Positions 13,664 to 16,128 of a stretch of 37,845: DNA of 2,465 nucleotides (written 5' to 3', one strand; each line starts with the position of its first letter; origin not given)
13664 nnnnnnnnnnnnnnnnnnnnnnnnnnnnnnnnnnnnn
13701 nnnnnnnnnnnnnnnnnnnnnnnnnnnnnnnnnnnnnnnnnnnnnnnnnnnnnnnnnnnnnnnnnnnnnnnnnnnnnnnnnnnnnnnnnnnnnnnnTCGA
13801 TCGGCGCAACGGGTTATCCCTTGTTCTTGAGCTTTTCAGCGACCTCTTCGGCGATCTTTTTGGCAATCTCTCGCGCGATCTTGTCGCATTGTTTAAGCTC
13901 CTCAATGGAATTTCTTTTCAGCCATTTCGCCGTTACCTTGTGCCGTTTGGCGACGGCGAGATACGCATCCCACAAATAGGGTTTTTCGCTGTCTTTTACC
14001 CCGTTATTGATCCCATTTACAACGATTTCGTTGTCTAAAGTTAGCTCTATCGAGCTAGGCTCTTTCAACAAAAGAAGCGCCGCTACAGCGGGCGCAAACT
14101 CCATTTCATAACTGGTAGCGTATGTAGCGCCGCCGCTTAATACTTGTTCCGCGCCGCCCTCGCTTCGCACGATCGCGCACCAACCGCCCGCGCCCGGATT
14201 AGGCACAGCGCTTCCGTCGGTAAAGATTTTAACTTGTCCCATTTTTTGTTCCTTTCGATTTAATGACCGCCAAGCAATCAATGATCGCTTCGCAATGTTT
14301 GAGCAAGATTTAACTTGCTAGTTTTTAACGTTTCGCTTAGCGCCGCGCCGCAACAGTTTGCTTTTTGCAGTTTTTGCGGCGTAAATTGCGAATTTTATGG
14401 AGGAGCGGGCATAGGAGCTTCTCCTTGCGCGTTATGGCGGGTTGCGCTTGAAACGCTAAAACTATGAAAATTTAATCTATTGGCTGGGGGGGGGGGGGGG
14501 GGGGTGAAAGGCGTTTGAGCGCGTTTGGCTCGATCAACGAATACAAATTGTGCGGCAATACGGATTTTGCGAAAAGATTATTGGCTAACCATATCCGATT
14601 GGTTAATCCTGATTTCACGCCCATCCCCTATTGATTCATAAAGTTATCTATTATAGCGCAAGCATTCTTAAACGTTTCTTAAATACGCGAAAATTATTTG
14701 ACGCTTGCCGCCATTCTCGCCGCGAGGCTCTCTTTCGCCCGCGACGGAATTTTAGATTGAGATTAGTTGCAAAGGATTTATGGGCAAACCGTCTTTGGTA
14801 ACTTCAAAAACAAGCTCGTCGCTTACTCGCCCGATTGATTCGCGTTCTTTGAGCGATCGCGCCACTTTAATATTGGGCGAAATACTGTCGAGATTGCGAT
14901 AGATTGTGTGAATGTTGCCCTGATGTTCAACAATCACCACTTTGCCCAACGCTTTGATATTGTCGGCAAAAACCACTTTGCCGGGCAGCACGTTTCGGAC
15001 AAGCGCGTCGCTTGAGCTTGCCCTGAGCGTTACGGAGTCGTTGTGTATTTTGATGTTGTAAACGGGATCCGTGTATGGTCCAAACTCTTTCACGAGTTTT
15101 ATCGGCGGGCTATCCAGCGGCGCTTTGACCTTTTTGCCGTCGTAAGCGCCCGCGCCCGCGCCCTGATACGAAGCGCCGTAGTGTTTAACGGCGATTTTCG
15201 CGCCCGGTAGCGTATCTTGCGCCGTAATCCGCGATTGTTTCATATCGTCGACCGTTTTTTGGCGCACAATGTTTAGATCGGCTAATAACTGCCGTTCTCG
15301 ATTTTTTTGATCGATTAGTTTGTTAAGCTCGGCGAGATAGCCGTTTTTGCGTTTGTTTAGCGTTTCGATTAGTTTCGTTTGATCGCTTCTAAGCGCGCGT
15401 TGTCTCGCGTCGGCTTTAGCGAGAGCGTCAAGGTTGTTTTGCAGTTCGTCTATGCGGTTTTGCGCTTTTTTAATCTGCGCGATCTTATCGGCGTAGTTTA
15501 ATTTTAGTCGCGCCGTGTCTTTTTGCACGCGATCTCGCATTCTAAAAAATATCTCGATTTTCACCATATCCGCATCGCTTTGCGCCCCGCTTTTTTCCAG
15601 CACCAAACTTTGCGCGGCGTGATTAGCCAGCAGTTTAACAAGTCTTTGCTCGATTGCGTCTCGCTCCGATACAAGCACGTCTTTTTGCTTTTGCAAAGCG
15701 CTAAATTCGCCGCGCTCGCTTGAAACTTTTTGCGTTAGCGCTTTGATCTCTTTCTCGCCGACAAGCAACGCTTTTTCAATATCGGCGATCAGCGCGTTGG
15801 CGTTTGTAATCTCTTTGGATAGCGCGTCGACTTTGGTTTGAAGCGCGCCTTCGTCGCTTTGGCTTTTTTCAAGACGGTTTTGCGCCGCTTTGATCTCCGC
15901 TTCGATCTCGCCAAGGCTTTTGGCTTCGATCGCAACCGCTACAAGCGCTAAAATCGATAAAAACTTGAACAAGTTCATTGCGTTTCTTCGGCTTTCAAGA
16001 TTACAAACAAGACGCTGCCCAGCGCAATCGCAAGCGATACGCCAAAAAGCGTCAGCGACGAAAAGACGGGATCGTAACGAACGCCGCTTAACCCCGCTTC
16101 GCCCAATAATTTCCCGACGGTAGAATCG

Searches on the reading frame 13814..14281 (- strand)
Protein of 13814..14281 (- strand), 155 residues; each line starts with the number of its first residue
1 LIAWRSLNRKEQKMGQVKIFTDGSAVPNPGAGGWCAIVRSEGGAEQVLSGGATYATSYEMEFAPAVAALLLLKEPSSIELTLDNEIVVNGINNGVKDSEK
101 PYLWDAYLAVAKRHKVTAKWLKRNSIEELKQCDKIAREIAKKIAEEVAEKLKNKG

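Call 5: search_protein_families(library=pfam, proteins=[window:13814-14281:-], max_evalue=0.01)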
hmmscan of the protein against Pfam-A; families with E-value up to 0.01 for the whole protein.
window:13814-14281:- (155 aa): 1 family
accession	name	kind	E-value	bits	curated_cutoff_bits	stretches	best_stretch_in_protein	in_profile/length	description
PF00075.30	RNase_H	-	6.9e-12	46.2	25.8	1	16-139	3-139/141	RNase H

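Call 10: find_homologous_proteins(query=window:13814-14281:-)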
Query window:13814-14281:- (155 aa): 3 proteins with E <= 0.001 among 133 candidates.
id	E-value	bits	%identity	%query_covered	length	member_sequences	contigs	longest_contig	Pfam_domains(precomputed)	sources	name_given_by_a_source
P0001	1.6e-86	306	100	92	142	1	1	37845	PF00075.31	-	-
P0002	8.3e-21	92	43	83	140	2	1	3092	PF00075.31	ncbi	ncbi:MAG: hypothetical protein RL154_517 [Pseudomonadota bacterium]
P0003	6.4e-17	80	39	70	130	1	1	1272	PF00075.31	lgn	-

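Call 13: find_encoding_contigs(protein=P0002, flank=10000)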
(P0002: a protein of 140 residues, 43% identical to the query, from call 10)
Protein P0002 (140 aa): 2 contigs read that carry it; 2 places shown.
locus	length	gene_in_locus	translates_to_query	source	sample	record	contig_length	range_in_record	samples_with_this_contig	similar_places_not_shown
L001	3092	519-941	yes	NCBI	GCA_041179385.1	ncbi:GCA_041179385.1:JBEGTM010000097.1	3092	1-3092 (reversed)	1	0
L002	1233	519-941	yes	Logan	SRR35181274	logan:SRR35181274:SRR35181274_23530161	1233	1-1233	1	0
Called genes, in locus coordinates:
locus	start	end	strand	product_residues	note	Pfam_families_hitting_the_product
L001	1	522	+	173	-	PF18073:Zn_ribbon_LapB (weak)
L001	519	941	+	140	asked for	PF00075:RNase_H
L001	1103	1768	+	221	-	PF14622:Ribonucleas_3_3, PF00636:Ribonuclease_3, PF00035:dsrm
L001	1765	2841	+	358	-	PF01264:Chorismate_synt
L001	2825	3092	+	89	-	?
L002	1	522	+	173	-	PF18073:Zn_ribbon_LapB (weak)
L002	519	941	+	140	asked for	PF00075:RNase_H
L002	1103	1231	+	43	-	?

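Call 14: find_encoding_contigs(protein=P0003, flank=10000)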
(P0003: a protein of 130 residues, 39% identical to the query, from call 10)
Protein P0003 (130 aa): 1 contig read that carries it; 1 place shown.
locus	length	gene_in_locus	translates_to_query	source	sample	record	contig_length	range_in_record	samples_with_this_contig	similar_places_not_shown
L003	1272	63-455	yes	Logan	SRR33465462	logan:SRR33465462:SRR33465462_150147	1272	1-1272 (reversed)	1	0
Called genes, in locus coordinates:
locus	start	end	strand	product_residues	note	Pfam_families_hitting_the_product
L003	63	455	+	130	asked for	PF00075:RNase_H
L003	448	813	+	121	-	-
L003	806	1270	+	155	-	?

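Call 40: search_protein_representatives(protein=window:13814-14281:-)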
Query: 155 residues. Proteins with E-value up to 0.001 (for the whole library): 4475; up to 1e-10: 309; up to 1e-30: 1. The best 150 are listed.
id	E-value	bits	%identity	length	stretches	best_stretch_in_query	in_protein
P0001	5.0e-87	305.5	100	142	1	14-155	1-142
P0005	1.1e-28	116.2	33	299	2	15-147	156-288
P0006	1.0e-26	109.8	32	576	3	16-101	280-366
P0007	3.6e-25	104.8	34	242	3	16-93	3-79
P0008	1.5e-22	96.3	37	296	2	15-141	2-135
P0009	1.3e-21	93.3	42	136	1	14-137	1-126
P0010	3.5e-20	88.6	33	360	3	14-94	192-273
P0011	2.6e-18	82.6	40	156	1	15-150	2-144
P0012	2.8e-18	82.5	31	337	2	15-140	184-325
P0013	2.8e-18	82.5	39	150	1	15-149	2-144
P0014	2.8e-18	82.4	44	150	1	16-143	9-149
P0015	4.5e-18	81.8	38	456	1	16-145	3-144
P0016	1.6e-17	80.0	32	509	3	16-96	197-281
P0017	6.5e-17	78.0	39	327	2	16-97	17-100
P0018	1.0e-16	77.4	31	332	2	11-138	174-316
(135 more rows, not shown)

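Call 44: search_protein_families(library=padloc, proteins=[window:13814-14281:-], max_evalue=0.01)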
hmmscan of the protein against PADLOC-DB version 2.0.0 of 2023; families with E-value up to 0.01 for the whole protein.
window:13814-14281:- (155 aa): 0 families

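Call 45: search_protein_families(library=ncbifam, proteins=[window:13814-14281:-], max_evalue=0.01)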
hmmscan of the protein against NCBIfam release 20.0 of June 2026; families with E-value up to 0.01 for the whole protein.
window:13814-14281:- (155 aa): 2 families
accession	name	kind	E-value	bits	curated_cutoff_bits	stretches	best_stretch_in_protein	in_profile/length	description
NF001236.0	PRK00203.1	equivalog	1.1e-24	86.8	160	1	14-146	2-147/151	ribonuclease HI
NF041306.1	RnaseHI_Halo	equivalog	0.0026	17.6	300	1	11-120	64-174/197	ribonuclease HI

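Call 46: search_protein_families(library=phrogs, proteins=[window:13814-14281:-], max_evalue=0.01)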
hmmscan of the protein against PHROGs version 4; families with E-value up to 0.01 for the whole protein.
window:13814-14281:- (155 aa): 1 family
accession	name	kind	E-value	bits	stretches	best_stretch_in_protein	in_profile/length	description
phrog_531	-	DNA, RNA and nucleotide metabolism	3.2e-22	80.2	1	9-146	68-230/285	Rnase H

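Call 80: search_solved_structures(query=window:13814-14281:-, max_evalue=0.001)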
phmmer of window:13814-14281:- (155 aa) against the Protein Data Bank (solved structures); distinct sequences matched with E-value up to 0.001: 40.
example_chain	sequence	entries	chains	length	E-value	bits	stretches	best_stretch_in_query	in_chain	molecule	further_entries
1rbr_A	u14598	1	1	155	3.6e-17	65.8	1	15-141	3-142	RIBONUCLEASE H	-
2z1h_A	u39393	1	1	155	8.5e-17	64.6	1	16-142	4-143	Ribonuclease HI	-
4ly7_A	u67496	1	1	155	2.4e-16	63.2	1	15-142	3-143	Ribonuclease H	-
1goa_A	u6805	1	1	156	3.8e-16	62.5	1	15-141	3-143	RIBONUCLEASE H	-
2yv0_X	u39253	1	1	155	4e-16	62.5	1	15-140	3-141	Ribonuclease HI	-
1rbs_A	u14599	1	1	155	4.9e-16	62.2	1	15-141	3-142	RIBONUCLEASE H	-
1rch_A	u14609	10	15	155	6.5e-16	61.8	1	15-141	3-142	RIBONUCLEASE HI | RIBONUCLEASE H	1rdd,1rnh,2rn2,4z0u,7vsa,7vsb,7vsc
1rbv_A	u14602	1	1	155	6.7e-16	61.7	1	15-141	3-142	RIBONUCLEASE H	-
1rbu_A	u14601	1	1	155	7e-16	61.7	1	15-141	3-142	RIBONUCLEASE H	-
1rbt_A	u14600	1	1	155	7.9e-16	61.5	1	15-141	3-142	RIBONUCLEASE H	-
1law_A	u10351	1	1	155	8.8e-16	61.3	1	15-141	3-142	RIBONUCLEASE H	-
2z1j_A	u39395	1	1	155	1.1e-15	61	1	16-142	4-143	Ribonuclease HI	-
1lav_A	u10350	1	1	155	1.7e-15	60.4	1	15-141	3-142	RIBONUCLEASE H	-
1rdb_A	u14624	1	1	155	1.7e-15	60.4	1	15-141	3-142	RIBONUCLEASE H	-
1f21_A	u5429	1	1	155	1.7e-15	60.4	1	15-140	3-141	RIBONUCLEASE HI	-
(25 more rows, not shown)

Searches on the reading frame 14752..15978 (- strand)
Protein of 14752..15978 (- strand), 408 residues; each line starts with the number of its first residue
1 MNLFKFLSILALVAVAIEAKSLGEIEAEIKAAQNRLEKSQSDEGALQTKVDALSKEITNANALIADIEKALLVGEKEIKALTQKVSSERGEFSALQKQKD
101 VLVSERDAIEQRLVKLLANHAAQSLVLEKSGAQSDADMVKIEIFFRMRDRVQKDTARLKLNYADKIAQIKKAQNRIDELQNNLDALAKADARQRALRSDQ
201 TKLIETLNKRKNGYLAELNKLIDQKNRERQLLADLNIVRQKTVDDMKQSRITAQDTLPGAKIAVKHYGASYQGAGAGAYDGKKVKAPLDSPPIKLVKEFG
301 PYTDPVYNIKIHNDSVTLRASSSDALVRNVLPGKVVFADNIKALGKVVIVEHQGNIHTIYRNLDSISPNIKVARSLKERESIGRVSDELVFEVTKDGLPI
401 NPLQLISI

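Call 5: search_protein_families(library=pfam, proteins=[window:14752-15978:-], max_evalue=0.01)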
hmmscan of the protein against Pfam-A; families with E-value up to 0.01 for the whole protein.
window:14752-15978:- (408 aa): 3 families
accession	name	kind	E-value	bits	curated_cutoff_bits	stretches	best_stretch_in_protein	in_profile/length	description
PF01551.29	Peptidase_M23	-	7e-10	39.4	28.7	1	322-402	11-96/96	Peptidase family M23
PF08647.16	BRE1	-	0.0021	18.5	27.9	1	22-109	5-81/95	BRE1 E3 ubiquitin ligase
PF11932.13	DUF3450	-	0.0041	16.9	32.6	1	11-118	3-103/241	Protein of unknown function (DUF3450)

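Call 15: find_encoding_contigs(protein=window:14752-15978:-, flank=10000)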
Protein window:14752-15978:- (408 aa): no gene with exactly this product is on record in the collection.

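Call 16: find_related_loci(query=window:14752-15978:-, collection=genome_contigs, flank=10000)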
Query window:14752-15978:- (408 aa) in genome_contigs; peptide patterns used: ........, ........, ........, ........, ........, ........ (x = any residue, [..] = any of these).
228 stretches matched a pattern; 13 encode a relative of the query (tblastn E <= 1e-3); 13 distinct loci.
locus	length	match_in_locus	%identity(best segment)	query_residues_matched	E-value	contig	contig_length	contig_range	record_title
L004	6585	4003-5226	75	1-408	0e+0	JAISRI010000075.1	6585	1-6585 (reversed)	MAG: Helicobacteraceae bacterium isolate Kf353_bin5 k119_1207530, whole genome shotgun sequence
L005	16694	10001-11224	74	1-408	0e+0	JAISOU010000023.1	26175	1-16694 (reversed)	MAG: Helicobacteraceae bacterium isolate Iy174_bin57 k119_145861, whole genome shotgun sequence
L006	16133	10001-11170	74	19-408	0e+0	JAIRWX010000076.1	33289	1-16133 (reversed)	MAG: Helicobacteraceae bacterium isolate Gsp477_bin128 k119_6917256, whole genome shotgun sequence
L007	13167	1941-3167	61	1-408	7e-161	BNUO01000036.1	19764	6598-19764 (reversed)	Campylobacterota bacterium MS502-29 DNA, sequence036, whole genome shotgun sequence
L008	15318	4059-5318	54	6-408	4e-141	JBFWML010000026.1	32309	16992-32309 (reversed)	MAG: Campylobacterales bacterium isolate CA_2019_NHSR_89 NODE_3212_length_32309_cov_4.313871_NHSR, whole genome shotgun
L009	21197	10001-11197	54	9-406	1e-137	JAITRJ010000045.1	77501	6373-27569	MAG: Helicobacteraceae bacterium isolate Roe453_bin2 k119_1755830, whole genome shotgun sequence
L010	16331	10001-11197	53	4-402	9e-134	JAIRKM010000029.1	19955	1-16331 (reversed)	MAG: Helicobacteraceae bacterium isolate Cc175_bin116 k119_84379, whole genome shotgun sequence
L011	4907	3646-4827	38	21-408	6e-87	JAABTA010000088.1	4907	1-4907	MAG: Helicobacteraceae bacterium isolate S20.Bin094 Scaffold_86, whole genome shotgun sequence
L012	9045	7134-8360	80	1-408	0e+0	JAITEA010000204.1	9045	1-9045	MAG: Helicobacteraceae bacterium isolate Nm470_bin29 k119_925596, whole genome shotgun sequence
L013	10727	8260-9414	37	50-406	4e-66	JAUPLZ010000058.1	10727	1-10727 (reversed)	MAG: Campylobacterota bacterium isolate erpe_2018_pw_30hr_WHONDRS-PP48-000095_B_bin.9 scaffold_165532, whole genome shot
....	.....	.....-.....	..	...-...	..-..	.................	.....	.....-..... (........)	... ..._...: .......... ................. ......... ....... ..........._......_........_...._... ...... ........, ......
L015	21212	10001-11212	32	23-408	1e-53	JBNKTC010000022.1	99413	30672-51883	MAG: Campylobacterales bacterium isolate A2.bin.7.orig k141_1047811, whole genome shotgun sequence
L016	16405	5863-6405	25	217-406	1e-8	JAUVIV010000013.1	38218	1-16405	MAG: bacterium isolate CSMAG_437 CSMAG_437_k127_5707148_length_38218_cov_15.9966, whole genome shotgun sequence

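Call 43: find_related_loci(query=window:14752-15978:-, collection=metagenome_contigs, flank=10000)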
Query window:14752-15978:- (408 aa) in metagenome_contigs; peptide patterns used: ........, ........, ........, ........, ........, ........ (x = any residue, [..] = any of these).
343 stretches matched a pattern, but none encodes a relative of the query by tblastn (E <= 1e-3).

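Call 45: search_protein_families(library=ncbifam, proteins=[window:14752-15978:-], max_evalue=0.01)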
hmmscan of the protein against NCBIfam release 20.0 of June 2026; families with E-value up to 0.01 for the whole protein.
window:14752-15978:- (408 aa): 11 families
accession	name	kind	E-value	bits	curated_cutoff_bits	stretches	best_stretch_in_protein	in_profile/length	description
NF047755.1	LIC_10271_M23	exception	2.4e-10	40.5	180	1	314-402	118-205/207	LIC_10271 family cell wall hydrolase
TIGR02168.1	SMC_prok_B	equivalog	1.4e-07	29.7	567.35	1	21-257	680-919/1181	chromosome segregation protein SMC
NF053738.1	S2SprSpoIIQBc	equivalog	4.1e-05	23.3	250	1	327-406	137-223/232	stage II sporulation protein SpoIIQ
NF047657.1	CellWlHdaseLepto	equivalog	4.4e-05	23.1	400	1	320-369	134-183/221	hypothetical protein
NF045780.1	TrlF_fam_ATP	equivalog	0.00013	20.8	350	1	20-247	449-689/944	TrlF family AAA-like ATPase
NF052530.1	Heli_ShapePgp3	exception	0.00034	19.8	300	1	281-407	138-265/270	peptidoglycan metallopeptidase Pgp3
TIGR02169.1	SMC_prok_A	equivalog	0.00044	18.1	729.4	1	26-247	223-438/1165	chromosome segregation protein SMC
NF045487.1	ASRP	equivalog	0.0028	16.3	300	0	21-232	191-395/593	archaea-specific SMC-related protein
NF050804.1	CellDivDipMCaul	equivalog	0.0036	16.1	900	1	312-386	527-599/634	cell division endopeptidase DipM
NF052320.1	Cbp1_fam_LP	subfamily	0.0061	16.1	90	1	20-105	95-183/286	Cbp1 family collagen-binding glycoprotein adhesin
NF008644.1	PRK11637.1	equivalog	0.007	15.4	270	1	322-403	294-380/385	murein hydrolase activator EnvC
